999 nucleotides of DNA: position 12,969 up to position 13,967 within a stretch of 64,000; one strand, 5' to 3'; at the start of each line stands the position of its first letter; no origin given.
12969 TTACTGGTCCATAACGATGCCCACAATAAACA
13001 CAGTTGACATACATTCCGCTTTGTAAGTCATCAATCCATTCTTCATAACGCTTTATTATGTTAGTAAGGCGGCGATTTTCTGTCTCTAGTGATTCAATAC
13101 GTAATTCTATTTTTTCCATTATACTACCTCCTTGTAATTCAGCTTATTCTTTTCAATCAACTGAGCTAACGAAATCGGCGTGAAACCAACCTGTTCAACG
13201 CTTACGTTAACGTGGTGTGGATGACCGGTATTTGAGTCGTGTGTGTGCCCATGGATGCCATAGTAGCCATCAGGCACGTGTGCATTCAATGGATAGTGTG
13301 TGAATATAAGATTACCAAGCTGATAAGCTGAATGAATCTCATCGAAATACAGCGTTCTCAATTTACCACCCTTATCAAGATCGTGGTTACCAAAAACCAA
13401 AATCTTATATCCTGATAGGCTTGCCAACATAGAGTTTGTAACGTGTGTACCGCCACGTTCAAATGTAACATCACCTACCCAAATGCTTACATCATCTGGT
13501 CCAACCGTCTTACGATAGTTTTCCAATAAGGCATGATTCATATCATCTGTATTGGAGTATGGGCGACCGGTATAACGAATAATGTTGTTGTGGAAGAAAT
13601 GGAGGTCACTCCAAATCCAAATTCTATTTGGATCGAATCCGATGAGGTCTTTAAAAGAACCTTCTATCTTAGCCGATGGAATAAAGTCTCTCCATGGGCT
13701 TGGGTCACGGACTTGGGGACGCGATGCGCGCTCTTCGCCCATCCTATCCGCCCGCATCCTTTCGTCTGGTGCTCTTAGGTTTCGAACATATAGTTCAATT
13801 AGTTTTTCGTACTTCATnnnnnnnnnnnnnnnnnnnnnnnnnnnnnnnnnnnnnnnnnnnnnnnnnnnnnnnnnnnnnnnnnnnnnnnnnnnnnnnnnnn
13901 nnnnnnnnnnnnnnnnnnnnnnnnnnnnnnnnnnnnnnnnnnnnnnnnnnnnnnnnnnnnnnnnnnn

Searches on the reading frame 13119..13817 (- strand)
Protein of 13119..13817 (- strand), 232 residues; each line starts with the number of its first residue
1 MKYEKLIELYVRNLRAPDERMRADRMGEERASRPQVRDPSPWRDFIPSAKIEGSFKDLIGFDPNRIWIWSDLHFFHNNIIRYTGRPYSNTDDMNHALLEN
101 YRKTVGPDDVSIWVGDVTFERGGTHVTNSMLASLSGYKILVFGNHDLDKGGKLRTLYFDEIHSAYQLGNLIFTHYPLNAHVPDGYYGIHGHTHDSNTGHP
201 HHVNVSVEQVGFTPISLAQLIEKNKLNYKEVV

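Call 5: search_protein_families(library=pfam, proteins=[window:13119-13817:-], max_evalue=0.01)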
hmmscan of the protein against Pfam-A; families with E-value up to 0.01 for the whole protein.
window:13119-13817:- (232 aa): 1 family
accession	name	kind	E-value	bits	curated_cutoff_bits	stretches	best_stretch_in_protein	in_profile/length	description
PF00149.33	Metallophos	-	4e-09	37.6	21.5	1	65-207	2-134/191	Calcineurin-like phosphoesterase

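Call 13: search_protein_families(library=phrogs, proteins=[window:13119-13817:-], max_evalue=0.01)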
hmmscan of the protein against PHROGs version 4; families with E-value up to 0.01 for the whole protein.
window:13119-13817:- (232 aa): 2 families
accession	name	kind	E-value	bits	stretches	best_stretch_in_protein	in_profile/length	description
phrog_547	-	other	1.2e-41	143.5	1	64-228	29-203/245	phosphoesterase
phrog_1649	-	other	0.0026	17.5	1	61-147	33-105/308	metallo-phosphoesterase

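Call 37: search_solved_structures(query=window:13119-13817:-, max_evalue=1)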
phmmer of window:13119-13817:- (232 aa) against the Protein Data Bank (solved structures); distinct sequences matched with E-value up to 1: 3.
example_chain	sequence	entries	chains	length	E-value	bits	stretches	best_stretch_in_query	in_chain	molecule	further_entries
1xm7_A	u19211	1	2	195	2.6e-11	47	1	67-184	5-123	hypothetical protein aq_1665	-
7c5x_A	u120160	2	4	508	0.032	17.2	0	104-154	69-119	iota-carbonic anhydrase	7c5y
5hxa_A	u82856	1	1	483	0.8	12.6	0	67-117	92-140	Alpha,alpha-trehalose-phosphate synthase (UDP-forming)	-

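Call 47: search_protein_families(library=ncbifam, proteins=[window:13119-13817:-], max_evalue=0.01)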
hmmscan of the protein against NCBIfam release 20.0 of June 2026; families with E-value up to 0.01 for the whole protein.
window:13119-13817:- (232 aa): 1 family
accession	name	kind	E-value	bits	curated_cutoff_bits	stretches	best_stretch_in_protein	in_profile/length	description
TIGR04123.1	P_estr_lig_assc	hypoth_equivalog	7.6e-09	35.3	150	1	66-193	23-151/207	ligase-associated DNA damage response endonuclease PdeM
